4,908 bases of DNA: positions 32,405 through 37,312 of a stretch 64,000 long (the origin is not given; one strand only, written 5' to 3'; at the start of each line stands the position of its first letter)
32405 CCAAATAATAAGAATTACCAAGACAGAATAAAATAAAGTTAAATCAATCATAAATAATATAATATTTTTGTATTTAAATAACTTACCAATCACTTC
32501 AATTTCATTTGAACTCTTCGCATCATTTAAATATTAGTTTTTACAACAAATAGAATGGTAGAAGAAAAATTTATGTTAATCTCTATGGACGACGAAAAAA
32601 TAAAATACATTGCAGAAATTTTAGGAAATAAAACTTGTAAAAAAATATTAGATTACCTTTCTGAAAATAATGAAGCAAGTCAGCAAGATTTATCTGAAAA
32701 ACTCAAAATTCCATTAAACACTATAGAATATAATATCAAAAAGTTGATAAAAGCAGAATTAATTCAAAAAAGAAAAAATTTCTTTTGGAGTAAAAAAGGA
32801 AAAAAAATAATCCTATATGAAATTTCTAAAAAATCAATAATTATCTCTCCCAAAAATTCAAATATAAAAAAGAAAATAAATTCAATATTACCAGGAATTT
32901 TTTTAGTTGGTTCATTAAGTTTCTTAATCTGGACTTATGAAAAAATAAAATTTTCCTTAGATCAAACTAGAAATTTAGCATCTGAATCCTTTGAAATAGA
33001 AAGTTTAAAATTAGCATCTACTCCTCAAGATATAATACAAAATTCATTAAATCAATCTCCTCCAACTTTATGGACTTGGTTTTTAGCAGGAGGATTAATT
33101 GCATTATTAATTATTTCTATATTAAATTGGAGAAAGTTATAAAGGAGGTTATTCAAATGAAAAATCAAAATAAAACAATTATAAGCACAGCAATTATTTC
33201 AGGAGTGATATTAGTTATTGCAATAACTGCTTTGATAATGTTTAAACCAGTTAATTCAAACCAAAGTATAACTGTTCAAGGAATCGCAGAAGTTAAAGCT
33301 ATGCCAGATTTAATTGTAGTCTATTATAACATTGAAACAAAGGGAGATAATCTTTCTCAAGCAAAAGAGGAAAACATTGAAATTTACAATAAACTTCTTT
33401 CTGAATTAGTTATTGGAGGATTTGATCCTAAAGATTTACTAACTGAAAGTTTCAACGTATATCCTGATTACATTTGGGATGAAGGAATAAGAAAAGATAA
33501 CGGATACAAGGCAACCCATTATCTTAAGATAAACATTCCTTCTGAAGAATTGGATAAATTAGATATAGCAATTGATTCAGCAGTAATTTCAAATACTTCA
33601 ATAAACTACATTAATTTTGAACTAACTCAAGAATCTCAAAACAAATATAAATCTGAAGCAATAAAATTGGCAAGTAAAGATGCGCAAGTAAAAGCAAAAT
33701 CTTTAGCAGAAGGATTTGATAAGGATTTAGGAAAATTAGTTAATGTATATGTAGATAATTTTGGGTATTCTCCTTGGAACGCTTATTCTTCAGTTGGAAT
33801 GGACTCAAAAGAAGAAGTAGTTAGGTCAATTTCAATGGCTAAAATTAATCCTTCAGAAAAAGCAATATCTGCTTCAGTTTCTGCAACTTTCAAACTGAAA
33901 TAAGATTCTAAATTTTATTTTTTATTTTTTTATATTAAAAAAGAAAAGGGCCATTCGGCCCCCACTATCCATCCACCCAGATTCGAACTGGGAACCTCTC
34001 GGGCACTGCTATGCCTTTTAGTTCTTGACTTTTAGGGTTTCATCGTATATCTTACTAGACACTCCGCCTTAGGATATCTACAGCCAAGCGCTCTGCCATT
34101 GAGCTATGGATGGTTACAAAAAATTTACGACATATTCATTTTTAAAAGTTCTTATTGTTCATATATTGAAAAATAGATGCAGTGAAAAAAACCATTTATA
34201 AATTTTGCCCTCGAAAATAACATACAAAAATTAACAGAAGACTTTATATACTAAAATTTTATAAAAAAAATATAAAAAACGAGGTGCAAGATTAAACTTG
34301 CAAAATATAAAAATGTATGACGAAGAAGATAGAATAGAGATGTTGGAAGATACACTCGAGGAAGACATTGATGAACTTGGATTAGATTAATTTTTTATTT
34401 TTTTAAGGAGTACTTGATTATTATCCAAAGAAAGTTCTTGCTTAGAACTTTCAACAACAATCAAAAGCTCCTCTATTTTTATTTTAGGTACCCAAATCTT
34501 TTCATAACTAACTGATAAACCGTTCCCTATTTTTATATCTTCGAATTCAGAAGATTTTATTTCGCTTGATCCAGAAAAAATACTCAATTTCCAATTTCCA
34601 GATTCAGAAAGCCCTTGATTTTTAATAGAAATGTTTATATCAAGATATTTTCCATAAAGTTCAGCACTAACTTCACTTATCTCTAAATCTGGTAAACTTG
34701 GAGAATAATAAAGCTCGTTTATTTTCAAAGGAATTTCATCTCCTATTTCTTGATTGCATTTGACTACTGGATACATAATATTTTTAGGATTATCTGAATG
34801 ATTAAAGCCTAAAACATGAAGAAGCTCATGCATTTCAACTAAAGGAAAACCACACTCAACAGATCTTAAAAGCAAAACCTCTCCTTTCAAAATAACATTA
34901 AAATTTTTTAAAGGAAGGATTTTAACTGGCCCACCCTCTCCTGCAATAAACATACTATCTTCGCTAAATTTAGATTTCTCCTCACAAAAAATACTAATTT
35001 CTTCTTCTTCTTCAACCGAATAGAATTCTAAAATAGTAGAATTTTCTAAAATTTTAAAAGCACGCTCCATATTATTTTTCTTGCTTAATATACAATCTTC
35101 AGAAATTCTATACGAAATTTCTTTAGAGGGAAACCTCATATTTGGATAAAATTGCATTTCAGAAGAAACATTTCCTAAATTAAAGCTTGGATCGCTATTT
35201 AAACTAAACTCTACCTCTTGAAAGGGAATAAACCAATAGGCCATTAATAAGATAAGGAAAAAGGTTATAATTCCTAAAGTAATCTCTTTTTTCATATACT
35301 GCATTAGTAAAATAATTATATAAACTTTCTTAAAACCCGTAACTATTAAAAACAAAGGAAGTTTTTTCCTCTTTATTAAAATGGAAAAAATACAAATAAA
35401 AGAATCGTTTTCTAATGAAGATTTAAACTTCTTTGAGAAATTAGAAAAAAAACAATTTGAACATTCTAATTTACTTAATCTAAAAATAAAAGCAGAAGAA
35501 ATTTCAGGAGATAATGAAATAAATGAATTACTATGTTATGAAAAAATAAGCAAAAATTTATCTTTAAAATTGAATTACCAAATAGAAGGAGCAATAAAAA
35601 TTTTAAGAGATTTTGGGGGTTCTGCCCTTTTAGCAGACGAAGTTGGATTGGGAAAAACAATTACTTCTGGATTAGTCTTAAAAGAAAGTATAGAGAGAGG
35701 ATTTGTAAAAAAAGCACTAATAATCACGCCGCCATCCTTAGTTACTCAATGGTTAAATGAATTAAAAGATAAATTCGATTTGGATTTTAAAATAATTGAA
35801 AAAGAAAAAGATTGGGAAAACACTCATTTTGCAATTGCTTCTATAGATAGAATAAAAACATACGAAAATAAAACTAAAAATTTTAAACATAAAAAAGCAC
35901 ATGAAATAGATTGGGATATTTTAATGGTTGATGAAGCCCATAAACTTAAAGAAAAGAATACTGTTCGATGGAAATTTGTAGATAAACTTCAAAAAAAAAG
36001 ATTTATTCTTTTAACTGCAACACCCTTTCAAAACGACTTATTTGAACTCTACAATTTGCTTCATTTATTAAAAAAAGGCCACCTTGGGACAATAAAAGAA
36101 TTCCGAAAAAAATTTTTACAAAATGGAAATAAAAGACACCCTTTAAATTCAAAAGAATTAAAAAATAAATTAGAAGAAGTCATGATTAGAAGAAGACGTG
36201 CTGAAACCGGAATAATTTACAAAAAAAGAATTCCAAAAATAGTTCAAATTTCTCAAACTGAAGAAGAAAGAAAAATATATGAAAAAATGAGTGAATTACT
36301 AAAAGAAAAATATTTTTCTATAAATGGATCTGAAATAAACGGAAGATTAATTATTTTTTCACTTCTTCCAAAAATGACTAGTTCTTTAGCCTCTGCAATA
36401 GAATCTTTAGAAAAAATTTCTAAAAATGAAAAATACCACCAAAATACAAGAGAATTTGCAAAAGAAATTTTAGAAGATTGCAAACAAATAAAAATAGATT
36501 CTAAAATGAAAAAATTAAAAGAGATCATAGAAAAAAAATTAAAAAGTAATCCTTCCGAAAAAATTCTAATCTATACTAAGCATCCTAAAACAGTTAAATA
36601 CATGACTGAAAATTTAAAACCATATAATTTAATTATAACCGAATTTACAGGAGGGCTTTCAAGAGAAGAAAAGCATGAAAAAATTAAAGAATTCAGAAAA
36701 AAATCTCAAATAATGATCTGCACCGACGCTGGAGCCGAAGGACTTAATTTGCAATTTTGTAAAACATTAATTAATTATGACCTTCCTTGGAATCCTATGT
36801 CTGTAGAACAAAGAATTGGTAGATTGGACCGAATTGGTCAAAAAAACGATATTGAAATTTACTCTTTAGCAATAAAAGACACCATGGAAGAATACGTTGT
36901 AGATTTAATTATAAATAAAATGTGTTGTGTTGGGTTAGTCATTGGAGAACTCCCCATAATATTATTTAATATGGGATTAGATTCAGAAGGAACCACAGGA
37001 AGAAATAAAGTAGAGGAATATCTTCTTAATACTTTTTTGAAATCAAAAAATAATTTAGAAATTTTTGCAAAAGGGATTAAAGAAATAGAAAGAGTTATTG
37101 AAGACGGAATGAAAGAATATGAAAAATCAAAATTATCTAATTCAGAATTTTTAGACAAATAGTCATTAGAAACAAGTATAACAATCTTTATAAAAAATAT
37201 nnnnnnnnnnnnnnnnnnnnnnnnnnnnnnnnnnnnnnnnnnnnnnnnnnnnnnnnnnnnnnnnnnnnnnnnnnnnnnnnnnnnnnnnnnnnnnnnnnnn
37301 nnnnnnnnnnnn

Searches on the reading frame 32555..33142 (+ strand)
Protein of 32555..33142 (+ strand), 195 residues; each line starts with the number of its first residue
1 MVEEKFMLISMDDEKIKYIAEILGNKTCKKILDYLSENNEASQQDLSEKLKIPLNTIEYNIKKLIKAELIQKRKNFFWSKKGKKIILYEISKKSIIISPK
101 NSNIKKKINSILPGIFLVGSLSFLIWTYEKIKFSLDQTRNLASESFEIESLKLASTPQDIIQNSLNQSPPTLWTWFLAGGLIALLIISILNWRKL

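Call 15: search_protein_families(library=pfam, proteins=[window:32555-33142:+], max_evalue=0.1)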
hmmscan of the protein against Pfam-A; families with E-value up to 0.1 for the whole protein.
window:32555-33142:+ (195 aa): 18 families
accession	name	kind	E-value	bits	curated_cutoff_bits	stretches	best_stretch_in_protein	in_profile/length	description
PF13412.12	HTH_24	-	1.1e-10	41.3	21.9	1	29-71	6-48/48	Winged helix-turn-helix DNA-binding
PF12840.13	HTH_20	-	3.7e-08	33.7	27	1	23-70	1-48/51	Helix-turn-helix domain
PF02002.24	TFIIE_alpha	-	4.8e-05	23.6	22.9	1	17-108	4-96/105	TFIIE alpha subunit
PF01047.28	MarR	-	5.7e-05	23.4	24.6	1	30-75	7-52/59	MarR family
PF12802.13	MarR_2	-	0.00018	22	27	1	31-74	10-54/61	MarR family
PF13601.12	HTH_34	-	0.00025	21.6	27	1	30-90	4-61/80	Winged helix DNA-binding domain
PF01022.26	HTH_5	-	0.00068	19.9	22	1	29-72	5-47/47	Bacterial regulatory protein, arsR family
PF13463.12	HTH_27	-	0.002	18.8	22.2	1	32-92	9-66/68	Winged helix DNA-binding domain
PF01978.25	TrmB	-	0.014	15.6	25.6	1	35-74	17-56/68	Sugar-specific transcriptional regulator TrmB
PF09681.16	Phage_rep_org_N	-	0.015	15.7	23.3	1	34-75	47-88/121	N-terminal phage replisome organiser (Phage_rep_org_N)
PF13404.12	HTH_AsnC-type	-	0.018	15.3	27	1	29-64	6-41/42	AsnC-type helix-turn-helix domain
PF24267.1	HVO_1552_C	-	0.027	15.1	27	1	103-191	10-94/98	HVO_1552, C-terminal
PF08279.18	HTH_11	-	0.05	13.9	25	0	30-67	4-42/55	HTH domain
PF01399.33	PCI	-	0.065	13.9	22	0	12-71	10-70/84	PCI domain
PF08221.17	HTH_9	-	0.082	13.5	23.4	0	20-69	8-56/62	RNA polymerase III subunit RPC82 helix-turn-helix domain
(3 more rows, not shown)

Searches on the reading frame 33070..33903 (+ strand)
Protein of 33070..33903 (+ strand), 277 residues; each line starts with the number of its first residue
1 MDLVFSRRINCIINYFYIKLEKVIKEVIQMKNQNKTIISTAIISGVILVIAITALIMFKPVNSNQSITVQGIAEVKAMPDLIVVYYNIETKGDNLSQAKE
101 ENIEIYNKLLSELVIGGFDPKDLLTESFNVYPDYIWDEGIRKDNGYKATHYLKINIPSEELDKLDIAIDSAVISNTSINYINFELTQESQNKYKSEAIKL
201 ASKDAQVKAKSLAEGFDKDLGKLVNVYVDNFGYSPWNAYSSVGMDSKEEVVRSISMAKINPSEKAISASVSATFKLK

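Call 15: search_protein_families(library=pfam, proteins=[window:33070-33903:+], max_evalue=0.1)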
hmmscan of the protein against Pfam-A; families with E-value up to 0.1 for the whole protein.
window:33070-33903:+ (277 aa): 2 families
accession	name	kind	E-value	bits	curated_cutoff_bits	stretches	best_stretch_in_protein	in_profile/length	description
PF04402.19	SIMPL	-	2.4e-33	116.6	25.2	1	67-274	1-205/205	Protein of unknown function (DUF541)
PF10988.14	DUF2807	-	0.033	14.4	24.2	1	140-239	46-140/181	Putative auto-transporter adhesin, head GIN domain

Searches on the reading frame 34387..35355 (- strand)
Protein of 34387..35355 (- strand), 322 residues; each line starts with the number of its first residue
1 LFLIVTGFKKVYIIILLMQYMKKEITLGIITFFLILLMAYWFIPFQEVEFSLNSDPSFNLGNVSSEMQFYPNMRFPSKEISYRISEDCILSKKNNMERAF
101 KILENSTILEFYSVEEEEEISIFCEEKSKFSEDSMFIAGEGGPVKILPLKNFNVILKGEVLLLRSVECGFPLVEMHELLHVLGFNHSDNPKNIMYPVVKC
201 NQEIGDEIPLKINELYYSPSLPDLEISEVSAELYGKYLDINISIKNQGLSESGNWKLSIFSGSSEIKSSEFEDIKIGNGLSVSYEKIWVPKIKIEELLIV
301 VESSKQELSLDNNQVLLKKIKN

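Call 15: search_protein_families(library=pfam, proteins=[window:34387-35355:-], max_evalue=0.1)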
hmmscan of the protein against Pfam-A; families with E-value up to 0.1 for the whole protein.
window:34387-35355:- (322 aa): 4 families
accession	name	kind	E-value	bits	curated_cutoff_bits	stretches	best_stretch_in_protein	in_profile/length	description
PF00413.30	Peptidase_M10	-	6.1e-10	39.6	24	1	78-202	5-140/159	Matrixin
PF07705.17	CARDB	-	2.1e-05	25.1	22.7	1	222-313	2-97/101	CARDB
PF01400.30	Astacin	-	3.4e-05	24.1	22.5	1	75-124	2-51/189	Astacin (Peptidase family M12A)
PF12991.12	DUF3875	-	0.033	14.6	27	1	82-118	15-47/53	Domain of unknown function, B. Theta Gene description (DUF3875)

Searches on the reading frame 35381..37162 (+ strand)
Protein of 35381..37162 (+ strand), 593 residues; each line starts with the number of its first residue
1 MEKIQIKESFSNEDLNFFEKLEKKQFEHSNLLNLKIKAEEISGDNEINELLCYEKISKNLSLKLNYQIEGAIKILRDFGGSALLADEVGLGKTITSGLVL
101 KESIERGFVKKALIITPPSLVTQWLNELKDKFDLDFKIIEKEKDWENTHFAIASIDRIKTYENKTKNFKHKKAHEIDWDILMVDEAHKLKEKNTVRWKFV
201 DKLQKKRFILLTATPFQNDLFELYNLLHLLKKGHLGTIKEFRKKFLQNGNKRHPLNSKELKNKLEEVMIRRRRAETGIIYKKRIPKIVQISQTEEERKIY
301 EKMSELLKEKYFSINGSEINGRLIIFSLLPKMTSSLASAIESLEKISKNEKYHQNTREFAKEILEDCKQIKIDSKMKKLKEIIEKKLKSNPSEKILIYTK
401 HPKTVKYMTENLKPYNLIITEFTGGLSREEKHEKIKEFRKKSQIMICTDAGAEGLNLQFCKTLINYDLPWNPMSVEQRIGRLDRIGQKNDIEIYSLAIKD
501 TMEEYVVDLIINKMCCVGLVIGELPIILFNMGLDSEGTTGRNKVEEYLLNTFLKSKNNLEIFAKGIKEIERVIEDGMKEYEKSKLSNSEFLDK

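Call 8: search_protein_families(library=pfam, proteins=[window:35381-37162:+], max_evalue=0.1)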
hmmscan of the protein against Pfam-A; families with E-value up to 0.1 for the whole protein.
window:35381-37162:+ (593 aa): 6 families
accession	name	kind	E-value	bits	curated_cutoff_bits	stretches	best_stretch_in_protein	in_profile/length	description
PF00176.29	SNF2-rel_dom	-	1.3e-34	120.1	24.9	1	81-334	19-272/290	SNF2-related domain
PF00271.37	Helicase_C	-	9.4e-23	81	23.5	1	375-486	2-110/110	Helicase conserved C-terminal domain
PF04851.21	ResIII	-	6.2e-12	46.2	22.5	1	80-216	24-163/164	Type III restriction enzyme, res subunit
PF00270.35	DEAD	-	1.9e-09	37.9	26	1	79-217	14-162/167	DEAD/DEAH box helicase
PF13245.12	AAA_19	-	0.001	19.7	25.1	1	88-206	20-117/134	AAA domain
PF07652.20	Flavi_DEAD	-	0.046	14.2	21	0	99-215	25-136/148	Flavivirus DEAD domain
